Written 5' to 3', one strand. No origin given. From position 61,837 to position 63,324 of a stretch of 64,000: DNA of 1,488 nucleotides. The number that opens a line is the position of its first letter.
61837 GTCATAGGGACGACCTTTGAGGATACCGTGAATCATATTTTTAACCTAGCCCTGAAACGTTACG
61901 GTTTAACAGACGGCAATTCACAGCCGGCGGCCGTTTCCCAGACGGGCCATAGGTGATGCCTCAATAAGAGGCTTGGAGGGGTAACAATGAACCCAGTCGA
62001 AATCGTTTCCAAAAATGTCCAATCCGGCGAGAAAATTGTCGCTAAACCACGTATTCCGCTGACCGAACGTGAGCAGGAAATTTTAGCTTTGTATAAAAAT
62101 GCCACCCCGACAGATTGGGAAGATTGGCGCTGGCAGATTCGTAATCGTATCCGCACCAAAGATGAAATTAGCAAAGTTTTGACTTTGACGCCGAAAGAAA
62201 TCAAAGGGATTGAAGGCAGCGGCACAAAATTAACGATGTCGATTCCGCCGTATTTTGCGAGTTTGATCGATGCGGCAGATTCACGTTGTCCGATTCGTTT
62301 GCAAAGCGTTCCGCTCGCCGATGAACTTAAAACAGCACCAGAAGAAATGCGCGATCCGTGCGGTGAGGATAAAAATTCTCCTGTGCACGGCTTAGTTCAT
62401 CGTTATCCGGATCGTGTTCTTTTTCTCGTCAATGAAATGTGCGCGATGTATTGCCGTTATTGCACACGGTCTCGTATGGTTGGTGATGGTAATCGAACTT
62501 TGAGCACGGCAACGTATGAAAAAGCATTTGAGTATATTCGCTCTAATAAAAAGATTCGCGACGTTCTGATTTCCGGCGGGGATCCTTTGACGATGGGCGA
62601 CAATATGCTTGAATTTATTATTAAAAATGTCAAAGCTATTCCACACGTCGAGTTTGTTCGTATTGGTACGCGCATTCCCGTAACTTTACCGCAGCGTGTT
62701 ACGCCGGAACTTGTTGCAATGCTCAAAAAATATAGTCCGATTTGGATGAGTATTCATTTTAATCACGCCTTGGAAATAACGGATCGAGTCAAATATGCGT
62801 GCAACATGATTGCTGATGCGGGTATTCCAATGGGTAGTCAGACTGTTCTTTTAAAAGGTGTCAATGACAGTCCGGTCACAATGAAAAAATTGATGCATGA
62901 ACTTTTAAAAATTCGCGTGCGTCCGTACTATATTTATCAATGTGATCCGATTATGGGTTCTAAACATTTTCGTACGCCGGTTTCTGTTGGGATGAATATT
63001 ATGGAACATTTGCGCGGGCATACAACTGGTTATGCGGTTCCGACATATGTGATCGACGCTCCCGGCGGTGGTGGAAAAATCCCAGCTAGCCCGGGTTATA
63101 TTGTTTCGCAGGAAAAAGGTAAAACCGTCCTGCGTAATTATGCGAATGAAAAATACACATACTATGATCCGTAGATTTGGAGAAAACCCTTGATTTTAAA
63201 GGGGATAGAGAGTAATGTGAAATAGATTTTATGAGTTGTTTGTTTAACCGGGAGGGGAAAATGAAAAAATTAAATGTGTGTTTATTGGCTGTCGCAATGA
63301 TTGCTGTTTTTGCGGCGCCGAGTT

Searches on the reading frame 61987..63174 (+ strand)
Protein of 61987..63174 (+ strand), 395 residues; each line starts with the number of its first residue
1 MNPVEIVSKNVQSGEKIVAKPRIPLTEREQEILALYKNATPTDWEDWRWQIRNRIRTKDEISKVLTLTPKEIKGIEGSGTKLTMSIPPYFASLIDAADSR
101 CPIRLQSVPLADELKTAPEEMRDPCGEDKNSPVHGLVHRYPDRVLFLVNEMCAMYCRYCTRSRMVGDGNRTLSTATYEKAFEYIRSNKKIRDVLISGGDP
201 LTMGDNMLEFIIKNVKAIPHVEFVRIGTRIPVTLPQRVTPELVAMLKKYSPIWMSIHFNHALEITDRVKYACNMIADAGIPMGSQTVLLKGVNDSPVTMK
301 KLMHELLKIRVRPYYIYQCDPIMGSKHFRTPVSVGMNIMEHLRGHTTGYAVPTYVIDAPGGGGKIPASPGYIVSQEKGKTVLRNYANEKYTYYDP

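Call 43: search_protein_families(library=pfam, proteins=[window:61987-63174:+], max_evalue=0.0001)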
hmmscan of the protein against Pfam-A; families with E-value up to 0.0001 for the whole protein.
window:61987-63174:+ (395 aa): 3 families
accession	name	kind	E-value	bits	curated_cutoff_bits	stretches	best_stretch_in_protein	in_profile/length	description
PF12544.13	LAM_C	-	8.9e-23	81.2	26.7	1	339-395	1-57/127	Lysine-2,3-aminomutase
PF04055.27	Radical_SAM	-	7.4e-14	52.7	29.5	1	151-296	6-158/166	Radical SAM superfamily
PF13353.11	Fer4_12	-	2.8e-05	24.9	22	1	147-216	10-79/137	4Fe-4S single cluster domain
